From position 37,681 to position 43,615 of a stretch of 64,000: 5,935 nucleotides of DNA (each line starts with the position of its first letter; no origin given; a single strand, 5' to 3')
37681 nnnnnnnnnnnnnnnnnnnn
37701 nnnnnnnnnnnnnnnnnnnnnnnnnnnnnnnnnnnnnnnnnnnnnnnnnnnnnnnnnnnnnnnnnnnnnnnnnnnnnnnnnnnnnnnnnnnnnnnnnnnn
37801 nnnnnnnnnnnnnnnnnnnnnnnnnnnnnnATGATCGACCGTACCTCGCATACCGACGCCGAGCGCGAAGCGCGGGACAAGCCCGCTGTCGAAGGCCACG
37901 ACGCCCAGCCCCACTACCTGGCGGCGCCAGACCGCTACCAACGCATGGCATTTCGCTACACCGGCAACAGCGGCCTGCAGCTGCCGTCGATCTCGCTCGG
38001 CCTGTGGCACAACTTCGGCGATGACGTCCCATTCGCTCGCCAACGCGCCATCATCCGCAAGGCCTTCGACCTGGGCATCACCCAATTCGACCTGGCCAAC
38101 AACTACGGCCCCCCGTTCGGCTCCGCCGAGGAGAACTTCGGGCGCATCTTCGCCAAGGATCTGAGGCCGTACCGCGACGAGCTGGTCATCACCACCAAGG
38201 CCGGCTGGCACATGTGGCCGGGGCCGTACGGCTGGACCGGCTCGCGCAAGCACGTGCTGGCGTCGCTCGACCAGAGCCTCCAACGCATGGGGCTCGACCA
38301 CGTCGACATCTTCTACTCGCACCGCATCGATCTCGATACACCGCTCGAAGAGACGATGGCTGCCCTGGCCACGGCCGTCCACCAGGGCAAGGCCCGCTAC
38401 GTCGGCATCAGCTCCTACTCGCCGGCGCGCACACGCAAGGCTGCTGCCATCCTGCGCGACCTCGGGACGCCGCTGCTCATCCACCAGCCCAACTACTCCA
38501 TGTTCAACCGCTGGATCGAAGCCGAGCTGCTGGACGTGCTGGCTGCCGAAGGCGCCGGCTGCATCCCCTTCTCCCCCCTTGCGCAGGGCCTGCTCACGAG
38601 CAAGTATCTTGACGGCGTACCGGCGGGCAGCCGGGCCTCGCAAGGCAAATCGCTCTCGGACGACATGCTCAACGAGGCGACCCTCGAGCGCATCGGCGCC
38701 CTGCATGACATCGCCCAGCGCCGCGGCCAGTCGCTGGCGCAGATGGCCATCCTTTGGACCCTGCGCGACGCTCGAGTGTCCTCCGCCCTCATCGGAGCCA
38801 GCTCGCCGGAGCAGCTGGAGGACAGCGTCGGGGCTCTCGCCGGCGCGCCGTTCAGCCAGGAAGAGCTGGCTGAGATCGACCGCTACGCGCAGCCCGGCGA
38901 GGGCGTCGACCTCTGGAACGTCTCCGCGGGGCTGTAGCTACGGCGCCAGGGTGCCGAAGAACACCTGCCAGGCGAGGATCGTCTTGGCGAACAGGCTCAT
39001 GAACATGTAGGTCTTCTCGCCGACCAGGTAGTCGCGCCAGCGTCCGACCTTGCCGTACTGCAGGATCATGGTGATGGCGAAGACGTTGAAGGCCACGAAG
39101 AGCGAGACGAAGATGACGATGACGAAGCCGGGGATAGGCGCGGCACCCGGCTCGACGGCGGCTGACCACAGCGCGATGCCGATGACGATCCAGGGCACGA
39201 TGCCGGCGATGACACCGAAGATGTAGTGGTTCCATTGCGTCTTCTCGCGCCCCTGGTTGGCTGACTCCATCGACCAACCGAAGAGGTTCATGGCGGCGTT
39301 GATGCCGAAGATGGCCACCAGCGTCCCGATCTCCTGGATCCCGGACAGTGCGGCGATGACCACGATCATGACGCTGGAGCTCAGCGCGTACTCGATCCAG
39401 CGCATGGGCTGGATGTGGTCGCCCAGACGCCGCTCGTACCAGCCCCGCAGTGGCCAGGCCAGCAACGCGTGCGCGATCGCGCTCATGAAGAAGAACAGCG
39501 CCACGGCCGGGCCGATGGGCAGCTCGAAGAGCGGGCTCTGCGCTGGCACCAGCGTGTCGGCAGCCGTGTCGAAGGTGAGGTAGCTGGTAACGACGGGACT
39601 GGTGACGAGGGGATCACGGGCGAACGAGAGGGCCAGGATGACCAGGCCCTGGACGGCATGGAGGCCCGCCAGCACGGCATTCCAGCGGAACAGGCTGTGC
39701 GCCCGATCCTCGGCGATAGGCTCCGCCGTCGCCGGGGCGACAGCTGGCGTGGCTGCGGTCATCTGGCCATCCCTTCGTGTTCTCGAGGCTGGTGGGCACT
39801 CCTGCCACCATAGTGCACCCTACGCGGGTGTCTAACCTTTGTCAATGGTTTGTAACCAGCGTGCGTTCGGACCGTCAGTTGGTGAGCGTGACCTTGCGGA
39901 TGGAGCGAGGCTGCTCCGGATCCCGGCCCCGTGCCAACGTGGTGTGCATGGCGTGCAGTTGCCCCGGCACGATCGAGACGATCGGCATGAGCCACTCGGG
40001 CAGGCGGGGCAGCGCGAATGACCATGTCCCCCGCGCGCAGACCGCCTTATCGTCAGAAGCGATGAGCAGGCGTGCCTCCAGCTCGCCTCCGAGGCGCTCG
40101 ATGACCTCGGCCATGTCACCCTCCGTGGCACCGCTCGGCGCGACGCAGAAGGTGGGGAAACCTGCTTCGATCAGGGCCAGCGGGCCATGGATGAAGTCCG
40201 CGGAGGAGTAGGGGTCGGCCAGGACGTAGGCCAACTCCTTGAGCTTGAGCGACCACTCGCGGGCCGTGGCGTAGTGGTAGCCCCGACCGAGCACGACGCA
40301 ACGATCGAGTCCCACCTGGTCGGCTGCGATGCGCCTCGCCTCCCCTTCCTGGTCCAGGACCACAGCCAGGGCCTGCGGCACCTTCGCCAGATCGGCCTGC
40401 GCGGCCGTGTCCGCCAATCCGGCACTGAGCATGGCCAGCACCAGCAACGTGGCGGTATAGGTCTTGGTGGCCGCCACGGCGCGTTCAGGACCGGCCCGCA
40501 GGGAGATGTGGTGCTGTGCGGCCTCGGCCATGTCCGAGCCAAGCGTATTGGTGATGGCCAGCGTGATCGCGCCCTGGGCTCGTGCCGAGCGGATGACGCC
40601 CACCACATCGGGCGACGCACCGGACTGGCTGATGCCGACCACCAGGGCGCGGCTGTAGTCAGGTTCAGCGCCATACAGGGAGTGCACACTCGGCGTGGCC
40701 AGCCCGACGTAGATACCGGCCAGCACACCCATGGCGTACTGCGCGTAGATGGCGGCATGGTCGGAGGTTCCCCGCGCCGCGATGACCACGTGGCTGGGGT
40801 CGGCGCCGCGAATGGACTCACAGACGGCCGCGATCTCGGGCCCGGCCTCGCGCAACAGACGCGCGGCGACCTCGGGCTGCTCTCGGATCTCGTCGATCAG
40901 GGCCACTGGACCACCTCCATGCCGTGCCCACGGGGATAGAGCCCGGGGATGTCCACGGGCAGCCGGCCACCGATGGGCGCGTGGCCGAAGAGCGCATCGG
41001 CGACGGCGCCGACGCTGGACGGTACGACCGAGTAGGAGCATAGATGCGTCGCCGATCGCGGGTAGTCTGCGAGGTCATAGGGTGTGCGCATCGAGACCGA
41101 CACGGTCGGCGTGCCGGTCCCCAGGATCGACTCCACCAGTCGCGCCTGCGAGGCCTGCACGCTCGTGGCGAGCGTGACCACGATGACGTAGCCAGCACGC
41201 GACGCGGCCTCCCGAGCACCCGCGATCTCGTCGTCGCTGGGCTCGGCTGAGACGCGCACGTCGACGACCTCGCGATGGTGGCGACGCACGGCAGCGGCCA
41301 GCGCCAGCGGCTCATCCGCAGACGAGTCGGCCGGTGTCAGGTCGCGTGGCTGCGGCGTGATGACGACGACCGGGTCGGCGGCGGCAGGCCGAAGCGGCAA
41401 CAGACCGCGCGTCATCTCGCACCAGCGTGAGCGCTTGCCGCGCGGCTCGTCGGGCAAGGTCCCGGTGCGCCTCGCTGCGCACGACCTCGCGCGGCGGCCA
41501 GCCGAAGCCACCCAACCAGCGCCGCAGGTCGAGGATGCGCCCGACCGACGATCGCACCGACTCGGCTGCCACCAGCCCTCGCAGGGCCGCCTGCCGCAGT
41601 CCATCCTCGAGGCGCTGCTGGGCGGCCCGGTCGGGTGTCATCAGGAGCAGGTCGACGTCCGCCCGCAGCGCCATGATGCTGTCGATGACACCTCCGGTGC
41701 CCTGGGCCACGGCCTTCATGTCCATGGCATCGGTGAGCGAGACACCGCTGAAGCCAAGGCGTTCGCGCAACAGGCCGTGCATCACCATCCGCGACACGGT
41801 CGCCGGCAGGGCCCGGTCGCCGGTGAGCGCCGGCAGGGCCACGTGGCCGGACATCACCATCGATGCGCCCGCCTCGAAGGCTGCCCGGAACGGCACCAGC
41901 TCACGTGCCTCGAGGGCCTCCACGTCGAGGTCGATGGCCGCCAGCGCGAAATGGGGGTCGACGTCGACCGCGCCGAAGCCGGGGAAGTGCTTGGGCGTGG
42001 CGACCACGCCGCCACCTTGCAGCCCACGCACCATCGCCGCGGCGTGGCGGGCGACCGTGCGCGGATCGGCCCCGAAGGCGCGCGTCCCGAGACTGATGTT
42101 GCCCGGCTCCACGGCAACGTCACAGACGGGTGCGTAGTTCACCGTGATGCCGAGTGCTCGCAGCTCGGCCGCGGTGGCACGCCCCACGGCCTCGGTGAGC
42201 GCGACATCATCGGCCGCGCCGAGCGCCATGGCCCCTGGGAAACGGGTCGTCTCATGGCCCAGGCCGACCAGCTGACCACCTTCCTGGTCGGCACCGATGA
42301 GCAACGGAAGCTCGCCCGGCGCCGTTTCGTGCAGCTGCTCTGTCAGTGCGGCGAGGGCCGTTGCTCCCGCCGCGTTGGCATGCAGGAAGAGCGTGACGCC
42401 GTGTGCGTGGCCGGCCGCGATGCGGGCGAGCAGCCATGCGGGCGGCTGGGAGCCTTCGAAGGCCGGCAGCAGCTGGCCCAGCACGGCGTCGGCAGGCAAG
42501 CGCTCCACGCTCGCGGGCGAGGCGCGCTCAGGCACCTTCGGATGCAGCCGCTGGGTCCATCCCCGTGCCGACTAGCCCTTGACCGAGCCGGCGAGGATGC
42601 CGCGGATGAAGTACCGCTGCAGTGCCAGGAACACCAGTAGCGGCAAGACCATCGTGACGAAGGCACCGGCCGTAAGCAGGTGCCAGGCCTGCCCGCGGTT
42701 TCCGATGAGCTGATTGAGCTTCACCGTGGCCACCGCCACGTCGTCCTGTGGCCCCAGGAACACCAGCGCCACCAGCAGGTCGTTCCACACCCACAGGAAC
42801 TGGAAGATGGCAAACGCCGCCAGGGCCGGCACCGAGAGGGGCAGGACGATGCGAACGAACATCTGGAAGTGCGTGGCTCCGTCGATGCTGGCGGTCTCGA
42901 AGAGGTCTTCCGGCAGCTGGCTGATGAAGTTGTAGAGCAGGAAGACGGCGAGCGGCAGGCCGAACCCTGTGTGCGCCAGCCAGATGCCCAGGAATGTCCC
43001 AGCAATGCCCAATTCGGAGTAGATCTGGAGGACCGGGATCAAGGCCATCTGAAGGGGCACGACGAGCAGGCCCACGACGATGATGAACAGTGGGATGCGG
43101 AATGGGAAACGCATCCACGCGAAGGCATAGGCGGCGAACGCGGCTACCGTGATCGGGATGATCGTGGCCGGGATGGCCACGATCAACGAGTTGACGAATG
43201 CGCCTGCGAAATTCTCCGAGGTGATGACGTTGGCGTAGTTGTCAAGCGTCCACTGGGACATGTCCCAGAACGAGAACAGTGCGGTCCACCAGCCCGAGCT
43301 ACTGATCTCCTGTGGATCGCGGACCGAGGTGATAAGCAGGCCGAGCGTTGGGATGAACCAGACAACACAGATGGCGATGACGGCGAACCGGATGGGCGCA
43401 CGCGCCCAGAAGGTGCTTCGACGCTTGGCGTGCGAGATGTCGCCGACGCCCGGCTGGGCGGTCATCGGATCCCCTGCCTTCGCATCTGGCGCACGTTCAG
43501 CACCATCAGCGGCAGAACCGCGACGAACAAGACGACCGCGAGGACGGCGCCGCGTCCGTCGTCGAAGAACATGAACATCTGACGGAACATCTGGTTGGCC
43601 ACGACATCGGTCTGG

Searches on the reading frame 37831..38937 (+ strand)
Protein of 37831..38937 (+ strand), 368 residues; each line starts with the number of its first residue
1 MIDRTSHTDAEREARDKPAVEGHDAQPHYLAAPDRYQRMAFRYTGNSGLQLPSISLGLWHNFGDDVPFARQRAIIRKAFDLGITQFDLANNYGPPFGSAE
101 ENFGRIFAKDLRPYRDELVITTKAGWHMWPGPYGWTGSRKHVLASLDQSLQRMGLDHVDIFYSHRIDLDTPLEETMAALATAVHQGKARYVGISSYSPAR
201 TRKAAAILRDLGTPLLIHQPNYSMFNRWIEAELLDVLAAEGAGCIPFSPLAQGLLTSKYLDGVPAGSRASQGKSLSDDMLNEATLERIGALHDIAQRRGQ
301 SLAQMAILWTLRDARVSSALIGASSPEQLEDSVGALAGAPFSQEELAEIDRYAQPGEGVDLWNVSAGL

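Call 36: find_homologous_proteins(query=window:37831-38937:+, max_evalue=1e-100)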
Query window:37831-38937:+ (368 aa): 7999 proteins with E <= 1e-100 among 8000 candidates; the best 120 are listed.
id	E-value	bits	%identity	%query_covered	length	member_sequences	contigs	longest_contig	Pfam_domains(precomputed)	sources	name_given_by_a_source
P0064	2.0e-246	835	100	100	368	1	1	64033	PF00248.28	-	-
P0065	7.7e-217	738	89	100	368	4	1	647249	PF00248.28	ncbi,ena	-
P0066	1.4e-213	727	87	100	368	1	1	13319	PF00248.28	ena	-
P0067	1.5e-211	720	87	100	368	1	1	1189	PF00248.28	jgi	jgi:L-glyceraldehyde 3-phosphate reductase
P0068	3.1e-211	719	87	100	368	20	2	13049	PF00248.28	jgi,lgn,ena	-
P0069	7.5e-211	718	87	100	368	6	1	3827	PF00248.28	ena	-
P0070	9.9e-211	718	86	100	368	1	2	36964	PF00248.28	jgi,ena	-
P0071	2.2e-210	717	86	100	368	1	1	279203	PF00248.28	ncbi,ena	-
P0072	8.8e-210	715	86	100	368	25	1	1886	PF00248.28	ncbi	-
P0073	2.0e-208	710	84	100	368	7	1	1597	PF00248.28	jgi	-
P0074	2.8e-208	710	84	100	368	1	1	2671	PF00248.28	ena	-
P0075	1.7e-207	707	84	100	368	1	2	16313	PF00248.28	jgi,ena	-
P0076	2.1e-207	707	86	98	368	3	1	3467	PF00248.28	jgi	jgi:L-glyceraldehyde 3-phosphate reductase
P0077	4.6e-207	706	85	100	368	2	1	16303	PF00248.28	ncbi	-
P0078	5.7e-207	705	85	100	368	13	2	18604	PF00248.28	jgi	jgi:L-glyceraldehyde 3-phosphate reductase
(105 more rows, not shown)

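Call 37: find_encoding_contigs(protein=P0070, flank=10000, max_places=3)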
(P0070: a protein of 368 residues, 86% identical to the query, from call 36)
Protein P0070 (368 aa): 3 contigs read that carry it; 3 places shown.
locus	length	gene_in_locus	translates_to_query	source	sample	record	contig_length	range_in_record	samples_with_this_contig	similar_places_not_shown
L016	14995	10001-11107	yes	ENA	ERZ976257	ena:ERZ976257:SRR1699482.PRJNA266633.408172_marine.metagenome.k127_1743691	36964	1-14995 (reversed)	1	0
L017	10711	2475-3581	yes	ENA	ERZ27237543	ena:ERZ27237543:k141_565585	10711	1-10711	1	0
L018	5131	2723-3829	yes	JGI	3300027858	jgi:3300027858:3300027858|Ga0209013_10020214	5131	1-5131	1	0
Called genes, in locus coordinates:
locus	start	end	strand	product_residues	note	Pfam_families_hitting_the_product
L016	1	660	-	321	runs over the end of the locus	-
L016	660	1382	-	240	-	PF02632:BioY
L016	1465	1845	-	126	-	PF25653:HMG-CoA_red_N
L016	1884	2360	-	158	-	PF04075:F420H2_quin_red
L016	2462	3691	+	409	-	PF04389:Peptidase_M28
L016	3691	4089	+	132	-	-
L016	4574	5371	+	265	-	-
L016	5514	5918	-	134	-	-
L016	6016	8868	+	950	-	PF00486:Trans_reg_C, PF03704:BTAD, PF00931:NB-ARC (weak), PF05729:NACHT (faint), PF13191:AAA_16 (weak), PF13401:AAA_22, PF25872:HTH_77, PF13424:TPR_12 (weak)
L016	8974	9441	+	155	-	-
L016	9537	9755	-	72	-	-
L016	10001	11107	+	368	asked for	PF00248:Aldo_ket_red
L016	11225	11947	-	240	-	-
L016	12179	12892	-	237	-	-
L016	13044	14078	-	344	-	PF01380:SIS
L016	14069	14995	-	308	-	?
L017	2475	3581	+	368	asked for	PF00248:Aldo_ket_red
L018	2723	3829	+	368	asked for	PF00248:Aldo_ket_red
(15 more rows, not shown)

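Call 38: find_encoding_contigs(protein=P0066, flank=10000, max_places=3)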
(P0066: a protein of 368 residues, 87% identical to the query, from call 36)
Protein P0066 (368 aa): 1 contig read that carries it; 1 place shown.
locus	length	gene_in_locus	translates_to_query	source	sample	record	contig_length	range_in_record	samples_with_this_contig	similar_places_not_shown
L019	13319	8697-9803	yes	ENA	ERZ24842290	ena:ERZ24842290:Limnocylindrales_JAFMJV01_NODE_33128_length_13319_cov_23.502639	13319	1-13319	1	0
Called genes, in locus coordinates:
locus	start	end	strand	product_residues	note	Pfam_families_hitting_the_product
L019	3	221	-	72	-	?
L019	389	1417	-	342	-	PF00005:ABC_tran, PF13304:AAA_21 (weak), PF08352:oligo_HPY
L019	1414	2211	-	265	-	PF00005:ABC_tran, PF02463:SMC_N (faint)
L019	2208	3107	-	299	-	PF12911:OppC_N, PF00528:BPD_transp_1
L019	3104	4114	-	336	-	PF19300:BPD_transp_1_N, PF00528:BPD_transp_1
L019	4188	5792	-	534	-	PF00496:SBP_bac_5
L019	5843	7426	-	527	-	PF05378:Hydant_A_N, PF01968:Hydantoinase_A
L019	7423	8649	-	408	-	PF06032:S-Me-THD_N, PF20906:S-Me-THD_C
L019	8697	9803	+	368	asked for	PF00248:Aldo_ket_red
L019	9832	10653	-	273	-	PF18761:Heliorhodopsin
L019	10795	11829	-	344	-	PF01380:SIS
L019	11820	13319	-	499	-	?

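Call 39: find_encoding_contigs(protein=P0068, flank=10000, max_places=4)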
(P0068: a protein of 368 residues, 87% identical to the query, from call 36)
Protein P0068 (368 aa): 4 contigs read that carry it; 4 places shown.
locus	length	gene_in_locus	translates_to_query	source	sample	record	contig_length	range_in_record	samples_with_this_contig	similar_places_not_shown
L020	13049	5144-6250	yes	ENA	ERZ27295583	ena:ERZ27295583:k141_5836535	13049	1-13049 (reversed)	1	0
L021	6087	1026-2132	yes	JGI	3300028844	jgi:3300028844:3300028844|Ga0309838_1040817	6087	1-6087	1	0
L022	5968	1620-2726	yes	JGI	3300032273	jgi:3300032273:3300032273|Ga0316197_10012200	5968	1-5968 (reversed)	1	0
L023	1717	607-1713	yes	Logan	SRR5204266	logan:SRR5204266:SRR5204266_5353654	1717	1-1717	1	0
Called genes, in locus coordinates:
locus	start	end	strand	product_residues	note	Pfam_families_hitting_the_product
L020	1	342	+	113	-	?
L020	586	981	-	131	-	-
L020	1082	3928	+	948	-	PF00486:Trans_reg_C, PF03704:BTAD, PF13424:TPR_12 (faint), PF13401:AAA_22 (weak), PF25872:HTH_77 (weak)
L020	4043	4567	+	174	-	-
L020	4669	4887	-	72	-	-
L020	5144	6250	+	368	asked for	PF00248:Aldo_ket_red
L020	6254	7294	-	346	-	PF00962:A_deaminase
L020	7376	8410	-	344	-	PF01380:SIS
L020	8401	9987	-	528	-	PF00933:Glyco_hydro_3, PF01915:Glyco_hydro_3_C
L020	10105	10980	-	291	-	PF00528:BPD_transp_1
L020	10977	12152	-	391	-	PF14654:Epiglycanin_C (faint), PF00528:BPD_transp_1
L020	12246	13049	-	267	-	?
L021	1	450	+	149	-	?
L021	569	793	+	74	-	-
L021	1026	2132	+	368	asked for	PF00248:Aldo_ket_red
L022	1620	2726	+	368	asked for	PF00248:Aldo_ket_red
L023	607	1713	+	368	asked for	PF00248:Aldo_ket_red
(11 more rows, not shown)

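Call 40: find_encoding_contigs(protein=P0071, flank=10000, max_places=3)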
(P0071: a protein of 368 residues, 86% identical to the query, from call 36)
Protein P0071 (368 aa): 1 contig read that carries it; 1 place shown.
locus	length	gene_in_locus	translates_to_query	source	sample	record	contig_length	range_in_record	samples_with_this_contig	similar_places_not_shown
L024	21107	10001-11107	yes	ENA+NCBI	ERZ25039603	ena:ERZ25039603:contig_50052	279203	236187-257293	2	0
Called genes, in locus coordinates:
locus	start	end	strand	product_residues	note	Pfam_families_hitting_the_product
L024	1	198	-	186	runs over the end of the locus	PF04542:Sigma70_r2, PF08281:Sigma70_r4_2, PF04545:Sigma70_r4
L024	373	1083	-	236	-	PF08797:HIRAN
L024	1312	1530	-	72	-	-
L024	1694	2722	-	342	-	PF00005:ABC_tran, PF13304:AAA_21 (weak), PF08352:oligo_HPY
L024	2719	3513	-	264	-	PF00005:ABC_tran, PF02463:SMC_N (faint)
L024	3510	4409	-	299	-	PF12911:OppC_N, PF00528:BPD_transp_1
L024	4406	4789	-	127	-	PF00528:BPD_transp_1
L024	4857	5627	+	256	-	-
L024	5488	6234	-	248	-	PF00496:SBP_bac_5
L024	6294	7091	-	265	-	PF00496:SBP_bac_5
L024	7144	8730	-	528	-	PF05378:Hydant_A_N, PF01968:Hydantoinase_A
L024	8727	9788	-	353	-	PF06032:S-Me-THD_N, PF20906:S-Me-THD_C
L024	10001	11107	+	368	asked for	PF00248:Aldo_ket_red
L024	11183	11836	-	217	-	PF18761:Heliorhodopsin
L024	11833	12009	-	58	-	-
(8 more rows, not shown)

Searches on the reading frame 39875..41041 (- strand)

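Call 9: search_protein_families(library=pfam, proteins=[window:39875-41041:-], max_evalue=0.01)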
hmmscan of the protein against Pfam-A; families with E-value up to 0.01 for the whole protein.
window:39875-41041:- (388 aa): 2 families
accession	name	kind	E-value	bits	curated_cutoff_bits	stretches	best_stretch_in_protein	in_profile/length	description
PF01380.27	SIS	-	3e-29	101.9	25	2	82-205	5-128/131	SIS domain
PF13580.11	SIS_2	-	0.0056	17.2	27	0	133-164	106-137/138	SIS domain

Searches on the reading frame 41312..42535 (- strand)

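Call 70: search_protein_families(library=pfam, proteins=[window:41312-42535:-], max_evalue=0.001)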
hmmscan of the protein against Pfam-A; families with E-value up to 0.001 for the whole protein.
window:41312-42535:- (407 aa): 1 family
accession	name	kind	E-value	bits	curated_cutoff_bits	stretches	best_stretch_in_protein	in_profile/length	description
PF00933.27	Glyco_hydro_3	-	2.8e-67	227.8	27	1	43-336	28-315/316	Glycosyl hydrolase family 3 N terminal domain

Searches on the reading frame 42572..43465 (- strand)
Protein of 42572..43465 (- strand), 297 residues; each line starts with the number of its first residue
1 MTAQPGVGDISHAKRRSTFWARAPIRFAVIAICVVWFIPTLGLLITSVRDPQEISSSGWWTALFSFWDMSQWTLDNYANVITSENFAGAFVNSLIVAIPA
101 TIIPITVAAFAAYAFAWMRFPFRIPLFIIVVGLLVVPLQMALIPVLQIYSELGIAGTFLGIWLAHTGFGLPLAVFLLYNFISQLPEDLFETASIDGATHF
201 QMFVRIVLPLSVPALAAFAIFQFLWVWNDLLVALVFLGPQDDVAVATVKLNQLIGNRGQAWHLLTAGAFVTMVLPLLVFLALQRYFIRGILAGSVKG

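Call 70: search_protein_families(library=pfam, proteins=[window:42572-43465:-], max_evalue=0.001)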
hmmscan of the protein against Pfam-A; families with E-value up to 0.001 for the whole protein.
window:42572-43465:- (297 aa): 1 family
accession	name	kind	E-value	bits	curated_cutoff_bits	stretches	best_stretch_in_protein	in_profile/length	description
PF00528.27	BPD_transp_1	-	9.2e-14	52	26.4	1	107-290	4-182/184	Binding-protein-dependent transport system inner membrane component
